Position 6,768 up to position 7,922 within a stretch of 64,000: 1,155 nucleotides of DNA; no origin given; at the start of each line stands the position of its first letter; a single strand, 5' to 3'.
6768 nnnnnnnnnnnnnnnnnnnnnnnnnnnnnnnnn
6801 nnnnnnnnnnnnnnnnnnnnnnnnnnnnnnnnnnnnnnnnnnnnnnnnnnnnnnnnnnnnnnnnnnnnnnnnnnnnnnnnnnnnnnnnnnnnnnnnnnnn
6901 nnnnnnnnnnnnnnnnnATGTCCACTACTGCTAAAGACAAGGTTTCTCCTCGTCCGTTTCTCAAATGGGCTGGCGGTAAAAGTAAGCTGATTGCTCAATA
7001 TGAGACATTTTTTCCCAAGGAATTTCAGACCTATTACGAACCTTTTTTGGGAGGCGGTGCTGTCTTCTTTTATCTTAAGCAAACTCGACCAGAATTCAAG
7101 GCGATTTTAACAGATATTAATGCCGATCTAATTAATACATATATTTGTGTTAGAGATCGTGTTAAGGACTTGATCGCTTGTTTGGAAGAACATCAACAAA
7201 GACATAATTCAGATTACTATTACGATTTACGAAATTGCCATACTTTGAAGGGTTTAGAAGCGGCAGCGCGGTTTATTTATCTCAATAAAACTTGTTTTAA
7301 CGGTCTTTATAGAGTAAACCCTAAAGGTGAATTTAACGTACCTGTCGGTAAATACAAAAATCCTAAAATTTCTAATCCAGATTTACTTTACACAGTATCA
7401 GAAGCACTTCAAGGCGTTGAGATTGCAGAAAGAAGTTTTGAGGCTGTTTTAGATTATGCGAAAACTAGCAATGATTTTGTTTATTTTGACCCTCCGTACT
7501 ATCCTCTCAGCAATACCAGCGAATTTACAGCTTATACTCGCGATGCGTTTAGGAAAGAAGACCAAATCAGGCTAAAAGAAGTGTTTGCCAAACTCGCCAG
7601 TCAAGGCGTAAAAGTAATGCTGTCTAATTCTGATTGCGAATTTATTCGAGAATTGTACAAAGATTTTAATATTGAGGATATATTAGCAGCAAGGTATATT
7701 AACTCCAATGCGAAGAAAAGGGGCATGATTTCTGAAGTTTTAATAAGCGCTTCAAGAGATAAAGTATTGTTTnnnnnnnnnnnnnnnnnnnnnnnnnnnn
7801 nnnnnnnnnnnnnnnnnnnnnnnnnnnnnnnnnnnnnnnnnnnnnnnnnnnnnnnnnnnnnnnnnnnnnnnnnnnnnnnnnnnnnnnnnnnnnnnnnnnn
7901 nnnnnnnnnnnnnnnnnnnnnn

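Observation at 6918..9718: Septu-like two-gene defence module (PtuA-like ATPase plus PtuB-like HNH) converging on a Dam methyltransferase gene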

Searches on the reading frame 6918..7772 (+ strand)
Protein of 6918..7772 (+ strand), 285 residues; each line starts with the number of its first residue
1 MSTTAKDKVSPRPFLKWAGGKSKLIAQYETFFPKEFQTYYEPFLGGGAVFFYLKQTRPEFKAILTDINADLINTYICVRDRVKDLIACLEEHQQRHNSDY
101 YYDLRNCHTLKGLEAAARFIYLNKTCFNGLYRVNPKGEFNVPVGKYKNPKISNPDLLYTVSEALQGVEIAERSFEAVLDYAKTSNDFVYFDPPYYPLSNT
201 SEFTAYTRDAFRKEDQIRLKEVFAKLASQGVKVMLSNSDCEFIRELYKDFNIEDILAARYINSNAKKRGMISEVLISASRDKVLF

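Call 3: search_protein_families(library=padloc, proteins=[window:6918-7772:+], max_evalue=0.01)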
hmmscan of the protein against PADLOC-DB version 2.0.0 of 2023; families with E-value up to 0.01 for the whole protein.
window:6918-7772:+ (285 aa): 22 families
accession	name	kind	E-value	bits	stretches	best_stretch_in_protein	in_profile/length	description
PDLC03294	MTase_II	-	3.5e-100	333.1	1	11-278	4-270/272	Type II methyltransferase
PDLC03735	oMTase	-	3.5e-95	316.7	1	11-277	7-280/284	orphan methyltransferase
PDLC03266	MTase_II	-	2.9e-73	244.8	1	7-277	10-282/285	Type II methyltransferase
PDLC03261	MTase_II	-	1.7e-69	232.8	1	9-269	22-278/643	Type II methyltransferase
PDLC03729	oMTase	-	4.1e-64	214.7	1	11-276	4-266/275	orphan methyltransferase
PDLC03247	MTase_II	-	3.2e-40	136.1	1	15-254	6-239/282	Type II methyltransferase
PDLC03344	MTase_II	-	2.6e-32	109.8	1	12-159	4-153/154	Type II methyltransferase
PDLC03383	MTase_II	-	1.8e-25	88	2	94-262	122-292/318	Type II methyltransferase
PDLC03264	MTase_II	-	4.4e-23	80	1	7-280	8-284/306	Type II methyltransferase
PDLC03717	oMTase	-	3.4e-21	73.9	1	15-255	6-241/285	orphan methyltransferase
PDLC03287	MTase_II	-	9.7e-18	62.3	1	14-277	366-639/646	Type II methyltransferase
PDLC03302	MTase_II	-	3.5e-17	60.4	1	13-244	361-583/626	Type II methyltransferase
PDLC03349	MTase_II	-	3.2e-16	57.3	2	14-88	8-81/374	Type II methyltransferase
PDLC03244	MTase_II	-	4e-16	57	1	14-230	30-242/295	Type II methyltransferase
PDLC04018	PD-Lambda-5_B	-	8.6e-15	52.8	1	15-278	8-270/291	-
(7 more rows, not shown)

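Call 4: search_protein_families(library=pfam, proteins=[window:6918-7772:+], max_evalue=0.01)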
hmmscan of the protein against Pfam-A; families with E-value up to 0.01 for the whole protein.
window:6918-7772:+ (285 aa): 1 family
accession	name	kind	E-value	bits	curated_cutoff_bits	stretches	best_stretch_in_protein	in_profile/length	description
PF02086.21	MethyltransfD12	-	6.4e-69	232.9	22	1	17-255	1-247/253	D12 class N6 adenine-specific DNA methyltransferase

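Call 5: search_protein_families(library=ncbifam, proteins=[window:6918-7772:+], max_evalue=0.01)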
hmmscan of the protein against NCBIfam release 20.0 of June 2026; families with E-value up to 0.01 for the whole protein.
window:6918-7772:+ (285 aa): 2 families
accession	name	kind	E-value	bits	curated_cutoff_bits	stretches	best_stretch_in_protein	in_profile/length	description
TIGR00571.1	dam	subfamily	1.3e-87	293.9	114.85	1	12-277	2-266/267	Dam family site-specific DNA-(adenine-N6)-methyltransferase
NF008152.0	PRK10904.1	equivalog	6.7e-53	179.8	441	1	12-275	5-265/271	adenine-specific DNA-methyltransferase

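Call 14: find_related_loci(query=window:6918-7772:+, collection=genome_contigs, flank=10000)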
Query window:6918-7772:+ (285 aa) in genome_contigs; peptide patterns used: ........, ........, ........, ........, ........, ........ (x = any residue, [..] = any of these).
277 stretches matched a pattern; 204 encode a relative of the query (tblastn E <= 1e-3); the best 80 are kept; 80 distinct loci.
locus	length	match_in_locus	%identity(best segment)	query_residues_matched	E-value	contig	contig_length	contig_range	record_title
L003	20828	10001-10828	93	1-276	2e-175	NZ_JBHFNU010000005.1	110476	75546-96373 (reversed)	Aerosakkonema sp. BLCC-F183 bin1.fa-5, whole genome shotgun sequence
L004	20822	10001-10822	64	1-278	1e-120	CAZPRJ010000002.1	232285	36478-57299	MAG TPA_asm: uncultured Microcoleus sp. isolate SRP063590_co1_133 genome assembly, contig: NODE_36_length_232285_cov_7.1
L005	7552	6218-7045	65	1-278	6e-120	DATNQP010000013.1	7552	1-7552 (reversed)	MAG TPA_asm: Leptolyngbyaceae cyanobacterium isolate SMAG_U16510 k141_1149478, whole genome shotgun sequence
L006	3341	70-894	65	1-279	3e-123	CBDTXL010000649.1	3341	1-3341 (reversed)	MAG TPA_asm: uncultured bacterium isolate ERR2431955_maxbin2_4 genome assembly, contig: ERZ23878311.34760, whole genome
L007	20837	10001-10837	65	1-278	9e-120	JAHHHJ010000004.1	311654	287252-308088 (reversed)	MAG: Kastovskya adunca ATA6-11-RM4 scaffold_27_c1, whole genome shotgun sequence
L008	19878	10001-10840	63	1-284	2e-119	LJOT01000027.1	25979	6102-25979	MAG: Anabaena sp. CRKS33 130, whole genome shotgun sequence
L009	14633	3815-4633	65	2-278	2e-119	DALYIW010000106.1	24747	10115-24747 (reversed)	MAG TPA_asm: Coleofasciculaceae cyanobacterium CTOTU46601 NODE_116_length_24747_cov_3.583225, whole genome shotgun seque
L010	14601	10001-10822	65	1-278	2e-118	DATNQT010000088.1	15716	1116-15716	MAG TPA_asm: Candidatus Sericytochromatia bacterium isolate SMAG_U16514 k141_294562, whole genome shotgun sequence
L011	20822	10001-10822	63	1-278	9e-117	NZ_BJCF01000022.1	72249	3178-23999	Dolichospermum planctonicum strain NIES-80 sequence022, whole genome shotgun sequence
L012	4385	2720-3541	64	1-278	5e-118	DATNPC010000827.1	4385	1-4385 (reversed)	MAG TPA_asm: Allocoleopsis sp. isolate SMAG_U16471 k141_485237, whole genome shotgun sequence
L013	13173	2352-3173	63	1-278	6e-117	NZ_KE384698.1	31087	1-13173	Dolichospermum circinale AWQC310F 310F_Scaffold41, whole genome shotgun sequence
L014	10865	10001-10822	63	1-278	2e-116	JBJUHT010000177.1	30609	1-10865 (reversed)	MAG: Dolichospermum sp. isolate samp_4312_semibin_243 samp_4312_782131, whole genome shotgun sequence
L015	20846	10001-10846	61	1-278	2e-115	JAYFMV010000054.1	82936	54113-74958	MAG: Potamolinea sp. isolate R1S1 contig_249, whole genome shotgun sequence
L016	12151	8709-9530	65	1-278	1e-114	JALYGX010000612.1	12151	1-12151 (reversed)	MAG: Cyanobacteriota bacterium isolate GDC bin22 SD1469-71_k127_908600, whole genome shotgun sequence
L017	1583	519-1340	62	1-278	1e-122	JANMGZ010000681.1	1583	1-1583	MAG: Dolichospermum sp. OTE_70_metabat_362_sub OTE_70_k141_4766098, whole genome shotgun sequence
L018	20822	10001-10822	63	1-278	2e-113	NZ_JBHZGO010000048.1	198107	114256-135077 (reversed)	Coleofasciculus sp. H7-2 NODE_25_length_198198_cov_42.830394, whole genome shotgun sequence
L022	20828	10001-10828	79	1-276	1e-148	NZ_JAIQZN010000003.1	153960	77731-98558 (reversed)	Argonema antarcticum A004/B2 NODE_21_length_153960_cov_13.783010, whole genome shotgun sequence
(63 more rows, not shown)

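Call 20: search_protein_families(library=pfam, proteins=[L003:10836-11315:-, L022:12793-13698:-, L022:8501-9940:+, L022:5155-7977:+, L022:14689-15459:-, L022:8148-8489:+, L022:15627-16235:+], max_evalue=0.01)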
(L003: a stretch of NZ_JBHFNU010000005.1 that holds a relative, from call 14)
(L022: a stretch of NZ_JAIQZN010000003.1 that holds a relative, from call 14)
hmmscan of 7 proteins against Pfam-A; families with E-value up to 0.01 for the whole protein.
L003:10836-11315:- (160 aa): 1 family
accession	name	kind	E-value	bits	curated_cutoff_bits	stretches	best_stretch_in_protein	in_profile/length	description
PF20472.4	PDDEXK_11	-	6.2e-45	152.9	23.7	1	6-160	1-145/145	PD-(D/E)XK nuclease superfamily domain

L022:12793-13698:- (302 aa): 2 families
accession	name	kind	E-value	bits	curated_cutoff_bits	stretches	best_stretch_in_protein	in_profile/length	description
PF00149.33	Metallophos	-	4.7e-19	70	21.5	1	51-232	1-191/191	Calcineurin-like phosphoesterase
PF09423.15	PhoD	-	0.0039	16.8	27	0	64-97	11-40/343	PhoD-like phosphatase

L022:8501-9940:+ (480 aa): 2 families
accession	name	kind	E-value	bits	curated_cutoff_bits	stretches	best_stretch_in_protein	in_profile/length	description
PF20990.2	DUF2207_C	-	0.00044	20.5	33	1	348-479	76-189/247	Predicted membrane protein (DUF2207) C-terminal domain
PF11674.13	DUF3270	-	0.0044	17.6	25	0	393-467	17-81/86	Protein of unknown function (DUF3270)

L022:5155-7977:+ (941 aa): 14 families
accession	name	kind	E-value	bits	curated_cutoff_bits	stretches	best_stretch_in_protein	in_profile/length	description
PF13424.12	TPR_12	-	5.8e-59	196.7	30.1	6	111-181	5-77/77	Tetratricopeptide repeat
PF12770.12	CHAT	-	8.3e-56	190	24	1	527-809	3-289/289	CHAT domain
PF13176.12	TPR_7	-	3.2e-33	111.4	27.9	4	111-145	1-35/36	Tetratricopeptide repeat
PF00515.34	TPR_1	-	2.6e-32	109.8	27.8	4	150-179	2-31/34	Tetratricopeptide repeat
PF13374.12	TPR_10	-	7.1e-32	108.9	27.5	3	71-102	4-35/42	Tetratricopeptide repeat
PF13181.12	TPR_8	-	6.1e-19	66.9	25.7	0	151-180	3-32/34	Tetratricopeptide repeat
PF07719.23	TPR_2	-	1.3e-14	53.4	27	0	71-99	3-31/34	Tetratricopeptide repeat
PF10579.15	Rapsyn_N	-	7e-13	48.9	23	0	46-103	20-77/80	Rapsyn N-terminal myristoylation and linker region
PF17874.7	TPR_MalT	-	1.4e-06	28.3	45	0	113-187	44-118/336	MalT-like TPR region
PF13431.12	TPR_17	-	5.6e-06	26.7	24.4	0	269-289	13-33/34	Tetratricopeptide repeat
PF13432.12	TPR_16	-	0.0006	20.6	32.7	0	115-169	3-51/65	Tetratricopeptide repeat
PF24885.1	TPR_NPHP3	-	0.0012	18.8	100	0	24-142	94-216/239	Nephrocystin-3 TPR domain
PF13428.12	TPR_14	-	0.0033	18.4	23.5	0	74-97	6-29/44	Tetratricopeptide repeat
PF13371.12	TPR_9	-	0.009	16.4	35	0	118-179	4-59/73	Tetratricopeptide repeat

L022:14689-15459:- (257 aa): 6 families
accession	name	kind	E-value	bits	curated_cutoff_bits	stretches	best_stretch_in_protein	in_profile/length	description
PF08534.16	Redoxin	-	5.2e-34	117.6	26.6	1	19-174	1-148/148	Redoxin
PF00462.30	Glutaredoxin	-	4e-17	62.6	22.9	1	187-245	1-60/60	Glutaredoxin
PF00578.27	AhpC-TSA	-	8.5e-13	48.8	26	1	21-147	2-116/124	AhpC/TSA family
PF13417.12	GST_N_3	-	3.1e-10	40.7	22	1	189-255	1-67/75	Glutathione S-transferase, N-terminal domain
PF13409.12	GST_N_2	-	1.1e-07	32.7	25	1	195-256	2-68/70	Glutathione S-transferase, N-terminal domain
PF05768.20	Glrx-like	-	0.0064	17.2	26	0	187-242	2-57/77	Glutaredoxin-like domain (DUF836)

L022:8148-8489:+ (114 aa): 0 families

L022:15627-16235:+ (203 aa): 1 family
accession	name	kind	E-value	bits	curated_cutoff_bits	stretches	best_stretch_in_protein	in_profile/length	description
PF01243.27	PNPOx_N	-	6.2e-10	39.9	28.1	1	40-142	1-86/120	Pyridoxamine 5'-phosphate oxidase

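Call 21: search_protein_families(library=padloc, proteins=[L003:10836-11315:-, L022:12793-13698:-, L022:8501-9940:+, L022:5155-7977:+, L022:14689-15459:-, L022:11462-12781:-, L022:10830-11462:-], max_evalue=0.001)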
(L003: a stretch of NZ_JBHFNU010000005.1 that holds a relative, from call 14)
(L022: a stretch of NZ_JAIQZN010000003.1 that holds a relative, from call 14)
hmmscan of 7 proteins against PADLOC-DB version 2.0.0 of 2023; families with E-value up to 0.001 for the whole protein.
L003:10836-11315:- (160 aa): 0 families

L022:12793-13698:- (302 aa): 0 families

L022:8501-9940:+ (480 aa): 0 families

L022:5155-7977:+ (941 aa): 3 families
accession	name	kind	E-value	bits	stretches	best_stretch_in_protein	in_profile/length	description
PDLC01169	TPR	-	1.2e-67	225.9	5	115-199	115-199/252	TPR repeats containing protein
PDLC01078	C3a156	-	5e-11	40.7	0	274-337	90-152/268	oxidoreductase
PDLC01171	TPR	-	1.8e-08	31.9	1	69-186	141-253/504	TPR repeats containing protein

L022:14689-15459:- (257 aa): 0 families

L022:11462-12781:- (440 aa): 139 families (the best 25 are shown)
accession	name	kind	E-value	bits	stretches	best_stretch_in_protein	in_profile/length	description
PDLC00271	PtuA1|PtuA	-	3.4e-159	528.9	1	1-439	1-418/421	AAA ATPase domain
PDLC02913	ATPase_I-A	-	5e-113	376.9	3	219-439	285-507/508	-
PDLC00299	PtuA1|PtuA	-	6.3e-110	366.7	3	219-439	296-526/535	AAA ATPase domain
PDLC00284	PtuA1|PtuA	-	1.9e-101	338.6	2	219-436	313-538/545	AAA ATPase domain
PDLC00286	PtuA1|PtuA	-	6.5e-95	315.7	1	148-437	3-284/289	AAA ATPase domain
PDLC00278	PtuA1|PtuA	-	1e-91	306.4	1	1-438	1-431/436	AAA ATPase domain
PDLC00311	PtuA1|PtuA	-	3.2e-85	284.8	1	1-439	1-454/455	AAA ATPase domain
PDLC00275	PtuA1|PtuA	-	6.5e-78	260.5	1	102-439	7-347/348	AAA ATPase domain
PDLC00277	PtuA1|PtuA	-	7.1e-77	257.4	1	1-439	1-422/423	AAA ATPase domain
PDLC00310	PtuA1|PtuA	-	1.1e-75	253.4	1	1-439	1-438/443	AAA ATPase domain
PDLC00298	PtuA1|PtuA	-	1.1e-70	236.8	1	1-438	1-420/423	AAA ATPase domain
PDLC00267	PtuA1|PtuA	-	1.1e-65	220.5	1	1-407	1-398/438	AAA ATPase domain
PDLC00304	PtuA1|PtuA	-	1.3e-49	167.6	1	27-417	42-412/444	AAA ATPase domain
PDLC00305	PtuA1|PtuA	-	1.3e-42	144.6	2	116-410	64-364/392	AAA ATPase domain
PDLC00295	PtuA1|PtuA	-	3.5e-41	139.7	2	197-357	194-351/451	AAA ATPase domain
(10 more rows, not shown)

L022:10830-11462:- (211 aa): 52 families (the best 25 are shown)
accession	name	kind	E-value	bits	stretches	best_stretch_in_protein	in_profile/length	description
PDLC00332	PtuB1|PtuB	-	2.6e-77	257.4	1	1-211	1-210/212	Unknown function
PDLC00346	PtuB1|PtuB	-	8.5e-70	233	1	1-210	1-211/214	Unknown function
PDLC00320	PtuB1|PtuB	-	5.3e-61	204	1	4-211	1-202/202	Unknown function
PDLC00314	PtuB1|PtuB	-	1.2e-49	166.4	1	1-156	1-156/156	Unknown function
PDLC00322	PtuB1|PtuB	-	7.3e-45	151.4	1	1-209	1-209/215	Unknown function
PDLC02924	HNH_I-A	-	2e-44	150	1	1-200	1-192/198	-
PDLC00324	PtuB1|PtuB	-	2.4e-41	139.8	1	1-203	1-199/209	Unknown function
PDLC00326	PtuB1|PtuB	-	3.1e-32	110.1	1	1-188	1-187/197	Unknown function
PDLC00344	PtuB1|PtuB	-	1.6e-28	97.9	1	1-209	1-209/213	Unknown function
PDLC00334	PtuB1|PtuB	-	1.8e-27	94.7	1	25-188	21-187/222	Unknown function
PDLC00349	PtuB1|PtuB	-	4.1e-25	87.2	1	1-207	1-245/260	Unknown function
PDLC00358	PtuB1|PtuB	-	5e-25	86.5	1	25-179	22-186/215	Unknown function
PDLC00337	PtuB1|PtuB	-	6.2e-21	73.3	1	35-185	43-187/216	Unknown function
PDLC00353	PtuB1|PtuB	-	7.1e-18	63.1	1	36-185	38-184/196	Unknown function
PDLC00357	PtuB1|PtuB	-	6.1e-17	60.3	1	35-180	37-196/240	Unknown function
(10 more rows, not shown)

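Call 40: search_solved_structures(query=L003:10836-11315:-, max_evalue=1)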
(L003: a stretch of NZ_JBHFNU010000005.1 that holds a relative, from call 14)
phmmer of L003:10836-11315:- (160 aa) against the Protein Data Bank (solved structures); distinct sequences matched with E-value up to 1: 0.

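Call 41: search_protein_families(library=ncbifam, proteins=[L003:10836-11315:-, L022:12793-13698:-], max_evalue=0.01)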
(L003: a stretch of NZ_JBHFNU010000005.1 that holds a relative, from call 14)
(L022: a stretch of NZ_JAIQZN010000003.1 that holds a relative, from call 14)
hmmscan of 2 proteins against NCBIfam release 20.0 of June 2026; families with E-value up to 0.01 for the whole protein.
L003:10836-11315:- (160 aa): 0 families

L022:12793-13698:- (302 aa): 3 families
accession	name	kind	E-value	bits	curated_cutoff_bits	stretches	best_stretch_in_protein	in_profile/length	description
TIGR03729.1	acc_ester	subfamily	2e-06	27.4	148.25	0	212-244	201-233/239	putative phosphoesterase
TIGR03767.1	P_acnes_RR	hypoth_equivalog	0.003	16.3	330.75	1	143-198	288-350/496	TIGR03767 family metallophosphoesterase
NF053862.1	DS9_1_antiphage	equivalog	0.005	15.7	420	0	71-157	232-316/486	anti-phage phosphoesterase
